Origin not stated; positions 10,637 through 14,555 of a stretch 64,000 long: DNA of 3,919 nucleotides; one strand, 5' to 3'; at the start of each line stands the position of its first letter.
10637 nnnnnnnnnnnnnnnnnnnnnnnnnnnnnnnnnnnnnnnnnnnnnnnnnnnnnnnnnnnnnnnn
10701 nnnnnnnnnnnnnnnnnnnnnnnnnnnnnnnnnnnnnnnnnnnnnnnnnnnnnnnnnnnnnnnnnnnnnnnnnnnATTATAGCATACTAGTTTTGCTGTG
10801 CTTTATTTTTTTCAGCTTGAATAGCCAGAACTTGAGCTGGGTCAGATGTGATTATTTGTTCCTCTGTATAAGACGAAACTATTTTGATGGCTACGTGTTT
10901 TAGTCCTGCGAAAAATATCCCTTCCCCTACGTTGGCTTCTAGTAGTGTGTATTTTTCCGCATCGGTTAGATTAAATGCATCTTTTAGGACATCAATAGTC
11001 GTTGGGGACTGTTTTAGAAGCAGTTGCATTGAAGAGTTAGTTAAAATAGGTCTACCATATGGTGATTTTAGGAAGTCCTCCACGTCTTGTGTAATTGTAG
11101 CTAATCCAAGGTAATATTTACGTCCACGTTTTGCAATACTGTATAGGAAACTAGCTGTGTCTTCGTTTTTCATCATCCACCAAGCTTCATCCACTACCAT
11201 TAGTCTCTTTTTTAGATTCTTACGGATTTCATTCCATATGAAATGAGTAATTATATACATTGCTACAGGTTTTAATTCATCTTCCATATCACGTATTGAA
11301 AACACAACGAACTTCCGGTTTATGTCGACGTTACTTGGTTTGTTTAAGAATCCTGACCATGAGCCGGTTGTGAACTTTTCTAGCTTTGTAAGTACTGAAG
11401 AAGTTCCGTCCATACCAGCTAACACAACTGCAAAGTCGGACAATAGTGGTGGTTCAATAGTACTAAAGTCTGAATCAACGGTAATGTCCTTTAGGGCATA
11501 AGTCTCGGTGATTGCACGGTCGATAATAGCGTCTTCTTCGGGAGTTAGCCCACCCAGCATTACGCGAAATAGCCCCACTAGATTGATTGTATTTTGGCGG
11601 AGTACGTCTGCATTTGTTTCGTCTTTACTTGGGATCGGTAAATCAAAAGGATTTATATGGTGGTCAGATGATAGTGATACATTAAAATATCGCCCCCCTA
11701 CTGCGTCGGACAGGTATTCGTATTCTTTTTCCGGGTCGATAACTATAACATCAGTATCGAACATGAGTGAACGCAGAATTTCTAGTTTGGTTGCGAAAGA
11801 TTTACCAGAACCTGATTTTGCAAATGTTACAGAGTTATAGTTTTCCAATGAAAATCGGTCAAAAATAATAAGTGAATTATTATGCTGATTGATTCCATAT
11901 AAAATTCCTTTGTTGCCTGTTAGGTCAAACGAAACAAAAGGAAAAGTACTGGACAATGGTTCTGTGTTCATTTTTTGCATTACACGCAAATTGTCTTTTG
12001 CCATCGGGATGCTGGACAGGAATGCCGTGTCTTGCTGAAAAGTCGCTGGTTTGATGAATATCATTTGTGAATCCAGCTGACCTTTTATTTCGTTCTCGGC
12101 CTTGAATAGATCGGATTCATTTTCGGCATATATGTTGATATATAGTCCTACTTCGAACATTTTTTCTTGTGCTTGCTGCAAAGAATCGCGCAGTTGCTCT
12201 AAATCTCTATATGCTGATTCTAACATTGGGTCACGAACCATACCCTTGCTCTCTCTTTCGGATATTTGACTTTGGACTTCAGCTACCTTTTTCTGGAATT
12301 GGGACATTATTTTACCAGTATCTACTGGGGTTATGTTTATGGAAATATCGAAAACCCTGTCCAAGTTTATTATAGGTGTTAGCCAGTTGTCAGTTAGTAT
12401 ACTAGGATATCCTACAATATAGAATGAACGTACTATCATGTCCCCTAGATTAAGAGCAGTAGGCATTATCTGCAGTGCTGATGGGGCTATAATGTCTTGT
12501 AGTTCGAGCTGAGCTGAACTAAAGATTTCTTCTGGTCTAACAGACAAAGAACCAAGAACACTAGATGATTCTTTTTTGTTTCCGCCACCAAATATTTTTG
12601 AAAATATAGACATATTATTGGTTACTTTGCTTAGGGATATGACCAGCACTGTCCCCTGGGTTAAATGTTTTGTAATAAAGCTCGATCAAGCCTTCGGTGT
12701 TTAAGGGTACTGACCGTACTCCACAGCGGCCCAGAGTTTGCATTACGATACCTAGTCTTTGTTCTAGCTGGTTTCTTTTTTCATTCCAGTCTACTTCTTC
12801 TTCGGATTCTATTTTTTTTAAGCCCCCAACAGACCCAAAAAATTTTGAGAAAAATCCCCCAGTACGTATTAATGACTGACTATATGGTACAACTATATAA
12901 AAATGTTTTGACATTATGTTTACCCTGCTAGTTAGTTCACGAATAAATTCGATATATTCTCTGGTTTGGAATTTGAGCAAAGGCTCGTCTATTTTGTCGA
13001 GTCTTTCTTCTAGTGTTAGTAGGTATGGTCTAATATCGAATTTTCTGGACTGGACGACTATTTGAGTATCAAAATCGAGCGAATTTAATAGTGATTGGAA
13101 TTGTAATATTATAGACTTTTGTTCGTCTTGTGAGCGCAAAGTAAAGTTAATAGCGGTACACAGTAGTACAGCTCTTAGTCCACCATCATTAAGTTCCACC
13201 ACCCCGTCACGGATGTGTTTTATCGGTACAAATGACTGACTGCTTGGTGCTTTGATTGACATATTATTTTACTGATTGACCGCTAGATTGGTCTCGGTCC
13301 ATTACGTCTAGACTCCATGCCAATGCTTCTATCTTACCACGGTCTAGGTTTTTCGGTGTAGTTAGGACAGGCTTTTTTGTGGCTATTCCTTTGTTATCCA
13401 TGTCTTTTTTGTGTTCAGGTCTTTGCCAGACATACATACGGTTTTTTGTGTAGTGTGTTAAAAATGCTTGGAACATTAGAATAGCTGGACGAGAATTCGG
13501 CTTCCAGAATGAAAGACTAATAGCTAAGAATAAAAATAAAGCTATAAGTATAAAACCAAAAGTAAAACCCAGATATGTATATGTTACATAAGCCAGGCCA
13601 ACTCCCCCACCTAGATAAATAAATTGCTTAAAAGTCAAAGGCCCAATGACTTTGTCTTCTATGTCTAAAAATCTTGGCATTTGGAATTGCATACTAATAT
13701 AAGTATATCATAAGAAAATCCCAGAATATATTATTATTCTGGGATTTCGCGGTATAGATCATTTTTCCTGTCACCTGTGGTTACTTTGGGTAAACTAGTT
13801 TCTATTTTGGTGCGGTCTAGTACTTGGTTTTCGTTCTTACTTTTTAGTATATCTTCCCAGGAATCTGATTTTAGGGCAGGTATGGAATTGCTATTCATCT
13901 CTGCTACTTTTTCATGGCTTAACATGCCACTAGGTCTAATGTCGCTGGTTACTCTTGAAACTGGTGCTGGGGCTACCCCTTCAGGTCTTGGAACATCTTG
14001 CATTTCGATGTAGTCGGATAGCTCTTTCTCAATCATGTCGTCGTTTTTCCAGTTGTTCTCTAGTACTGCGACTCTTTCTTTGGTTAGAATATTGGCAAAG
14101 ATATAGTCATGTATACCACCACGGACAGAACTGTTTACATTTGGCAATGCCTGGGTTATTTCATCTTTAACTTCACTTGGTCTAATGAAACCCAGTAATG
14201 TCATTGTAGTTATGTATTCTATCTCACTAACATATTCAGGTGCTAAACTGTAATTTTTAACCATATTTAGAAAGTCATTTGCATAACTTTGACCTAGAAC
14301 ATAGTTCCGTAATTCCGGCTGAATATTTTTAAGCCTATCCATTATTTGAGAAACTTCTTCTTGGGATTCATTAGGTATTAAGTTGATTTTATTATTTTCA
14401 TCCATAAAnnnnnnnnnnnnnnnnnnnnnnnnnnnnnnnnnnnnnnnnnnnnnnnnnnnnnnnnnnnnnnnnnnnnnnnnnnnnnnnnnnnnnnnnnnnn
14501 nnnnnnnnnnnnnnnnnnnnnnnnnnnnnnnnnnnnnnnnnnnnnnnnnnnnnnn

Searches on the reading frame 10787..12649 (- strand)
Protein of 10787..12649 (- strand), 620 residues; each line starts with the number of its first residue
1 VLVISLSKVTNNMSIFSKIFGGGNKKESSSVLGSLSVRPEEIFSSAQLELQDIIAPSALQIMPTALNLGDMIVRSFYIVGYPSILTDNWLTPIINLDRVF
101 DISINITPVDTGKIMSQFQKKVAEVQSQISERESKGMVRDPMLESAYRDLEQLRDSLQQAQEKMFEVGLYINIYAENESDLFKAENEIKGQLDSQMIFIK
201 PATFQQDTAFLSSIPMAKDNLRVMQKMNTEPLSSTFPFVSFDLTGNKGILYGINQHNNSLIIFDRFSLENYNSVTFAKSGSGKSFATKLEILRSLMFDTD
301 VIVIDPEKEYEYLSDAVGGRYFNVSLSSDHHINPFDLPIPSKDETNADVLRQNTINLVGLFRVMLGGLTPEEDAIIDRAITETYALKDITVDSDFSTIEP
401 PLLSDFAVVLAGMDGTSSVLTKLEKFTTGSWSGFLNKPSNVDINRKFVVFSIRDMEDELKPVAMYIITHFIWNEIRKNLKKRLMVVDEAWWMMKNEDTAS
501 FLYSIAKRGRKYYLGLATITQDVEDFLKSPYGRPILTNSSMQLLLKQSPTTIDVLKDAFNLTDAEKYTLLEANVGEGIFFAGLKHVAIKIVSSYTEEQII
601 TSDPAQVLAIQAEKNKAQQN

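Call 5: search_protein_families(library=pfam, proteins=[window:10787-12649:-], max_evalue=0.01)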
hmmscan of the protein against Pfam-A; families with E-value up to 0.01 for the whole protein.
window:10787-12649:- (620 aa): 5 families
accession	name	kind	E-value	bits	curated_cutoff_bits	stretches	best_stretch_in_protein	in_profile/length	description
PF19044.6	P-loop_TraG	-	1.1e-27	97.2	25.8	1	268-575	27-348/413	TraG P-loop domain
PF12846.13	AAA_10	-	3.2e-10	40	27.5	2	463-530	222-290/362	AAA-like domain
PF01935.23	DUF87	-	6e-06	27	23.2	1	276-344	29-84/220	Helicase HerA, central domain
PF11130.14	TraC_F_IV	-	0.00021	20.9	28.1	1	102-217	263-374/375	TraC protein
PF03135.19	CagE_TrbE_VirB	-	0.00023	21.6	21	1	145-216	123-197/204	CagE, TrbE, VirB family, component of type IV transporter system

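Call 6: search_protein_families(library=ncbifam, proteins=[window:10787-12649:-], max_evalue=0.1)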
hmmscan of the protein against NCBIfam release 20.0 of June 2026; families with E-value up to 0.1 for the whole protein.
window:10787-12649:- (620 aa): 15 families
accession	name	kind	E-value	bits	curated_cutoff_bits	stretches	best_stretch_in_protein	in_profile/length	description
NF045971.1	conju_CD1110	equivalog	1.2e-113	380.9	325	1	44-586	181-732/752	VirB4-like conjugal transfer ATPase, CD1110 family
NF045975.1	VirB4_plasma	equivalog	1.5e-80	271.1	590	1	40-600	285-893/894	Mbov_0397 family ICE element conjugal transfer ATPase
TIGR02746.1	TraC-F-type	equivalog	4e-58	197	567.05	1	95-559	250-721/800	type IV secretion system protein TraC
TIGR00929.1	VirB4_CagE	subfamily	2e-36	125.6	643.1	1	81-569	250-724/792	VirB4 family type IV secretion/conjugal transfer ATPase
TIGR03783.1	Bac_Flav_CT_G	subfamily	4.3e-17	61.3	261.55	1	269-574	437-762/829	TraG family conjugative transposon ATPase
NF010278.0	PRK13721.1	subfamily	1e-16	60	1177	1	141-553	339-767/874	type IV secretion system protein TraC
NF010473.0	PRK13898.1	equivalog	1e-09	37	1050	1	278-580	455-741/801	type IV secretion system ATPase VirB4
NF041017.1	DNA_import_CedB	equivalog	5e-09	35.3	700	1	139-526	143-519/590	DNA import protein CedB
NF052333.1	ATPase_TcpF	exception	5.8e-07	27.8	1100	1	100-310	282-502/813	conjugal transfer ATPase TcpF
NF010427.0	PRK13853.1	equivalog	1.6e-05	23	957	1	149-567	301-714/789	type IV secretion system protein VirB4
TIGR03744.1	traC_PFL_4706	equivalog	0.00025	19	520.6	1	480-582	732-832/892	conjugative transfer ATPase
NF053655.1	CedD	equivalog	0.0031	16.2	600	0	465-581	403-514/527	DNA-translocating ATPase CedD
NF010447.0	PRK13873.1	equivalog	0.01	13.7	1020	1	429-548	586-705/815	conjugal transfer protein TrbE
NF042935.1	SCO6880_fam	subfamily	0.019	13.9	60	1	104-216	365-475/477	SCO6880 family protein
NF051863.1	16S_A1408_WarA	equivalog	0.078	12.6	305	0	444-533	51-140/190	16S rRNA (adenine(1408)-N(1))-methyltransferase WarA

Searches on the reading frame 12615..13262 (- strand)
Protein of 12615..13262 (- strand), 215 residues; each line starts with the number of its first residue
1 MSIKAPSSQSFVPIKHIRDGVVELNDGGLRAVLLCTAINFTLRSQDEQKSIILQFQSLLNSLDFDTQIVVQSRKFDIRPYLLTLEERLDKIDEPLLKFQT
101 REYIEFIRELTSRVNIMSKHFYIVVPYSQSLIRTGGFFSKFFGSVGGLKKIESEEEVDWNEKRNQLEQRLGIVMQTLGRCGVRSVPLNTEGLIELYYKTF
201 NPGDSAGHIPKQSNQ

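Call 5: search_protein_families(library=pfam, proteins=[window:12615-13262:-], max_evalue=0.01)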
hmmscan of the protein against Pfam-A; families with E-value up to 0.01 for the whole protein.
window:12615-13262:- (215 aa): 0 families

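Call 6: search_protein_families(library=ncbifam, proteins=[window:12615-13262:-], max_evalue=0.1)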
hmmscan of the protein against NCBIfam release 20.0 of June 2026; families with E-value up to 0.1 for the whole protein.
window:12615-13262:- (215 aa): 4 families
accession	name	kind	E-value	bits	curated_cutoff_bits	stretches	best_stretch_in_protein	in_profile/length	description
NF045975.1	VirB4_plasma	equivalog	2.6e-10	38.7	590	1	7-129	103-236/894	Mbov_0397 family ICE element conjugal transfer ATPase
NF045971.1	conju_CD1110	equivalog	1.3e-05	23.7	325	1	11-127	4-121/752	VirB4-like conjugal transfer ATPase, CD1110 family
TIGR00929.1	VirB4_CagE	subfamily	0.0024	16.1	643.1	1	3-158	3-149/792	VirB4 family type IV secretion/conjugal transfer ATPase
NF041427.1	TrsD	subfamily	0.052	13.3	200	1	22-88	29-100/201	TrsD/TraD family conjugative transfer protein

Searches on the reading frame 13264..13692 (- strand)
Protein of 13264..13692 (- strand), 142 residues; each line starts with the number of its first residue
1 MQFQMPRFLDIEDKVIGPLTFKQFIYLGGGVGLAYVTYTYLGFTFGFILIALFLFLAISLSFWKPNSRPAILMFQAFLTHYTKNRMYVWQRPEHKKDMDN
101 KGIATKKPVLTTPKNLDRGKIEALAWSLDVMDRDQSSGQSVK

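Call 5: search_protein_families(library=pfam, proteins=[window:13264-13692:-], max_evalue=0.01)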
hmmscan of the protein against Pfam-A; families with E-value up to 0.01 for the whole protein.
window:13264-13692:- (142 aa): 1 family
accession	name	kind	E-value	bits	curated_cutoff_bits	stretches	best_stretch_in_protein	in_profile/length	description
PF12666.12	PrgI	-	1e-07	32.8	27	1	10-87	8-83/91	PrgI family protein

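Call 6: search_protein_families(library=ncbifam, proteins=[window:13264-13692:-], max_evalue=0.1)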
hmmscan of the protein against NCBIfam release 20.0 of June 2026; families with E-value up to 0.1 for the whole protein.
window:13264-13692:- (142 aa): 1 family
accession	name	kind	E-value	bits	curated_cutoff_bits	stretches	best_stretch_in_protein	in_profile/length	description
NF042935.1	SCO6880_fam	subfamily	0.051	12.5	60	1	14-85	12-82/477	SCO6880 family protein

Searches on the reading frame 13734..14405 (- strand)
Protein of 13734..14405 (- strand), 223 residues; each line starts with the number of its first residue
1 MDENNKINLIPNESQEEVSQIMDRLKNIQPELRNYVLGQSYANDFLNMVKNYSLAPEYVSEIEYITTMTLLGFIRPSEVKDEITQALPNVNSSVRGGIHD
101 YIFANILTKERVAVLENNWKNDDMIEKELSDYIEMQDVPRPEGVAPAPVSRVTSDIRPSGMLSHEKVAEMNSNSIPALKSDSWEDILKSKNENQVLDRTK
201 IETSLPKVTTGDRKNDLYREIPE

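Call 5: search_protein_families(library=pfam, proteins=[window:13734-14405:-], max_evalue=0.01)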
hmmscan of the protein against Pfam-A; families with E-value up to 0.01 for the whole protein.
window:13734-14405:- (223 aa): 0 families

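Call 6: search_protein_families(library=ncbifam, proteins=[window:13734-14405:-], max_evalue=0.1)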
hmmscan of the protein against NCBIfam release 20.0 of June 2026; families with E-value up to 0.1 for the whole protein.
window:13734-14405:- (223 aa): 0 families

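Call 48: search_protein_families(library=phrogs, proteins=[window:13734-14405:-], max_evalue=0.01)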
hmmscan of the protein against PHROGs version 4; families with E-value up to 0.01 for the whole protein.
window:13734-14405:- (223 aa): 0 families
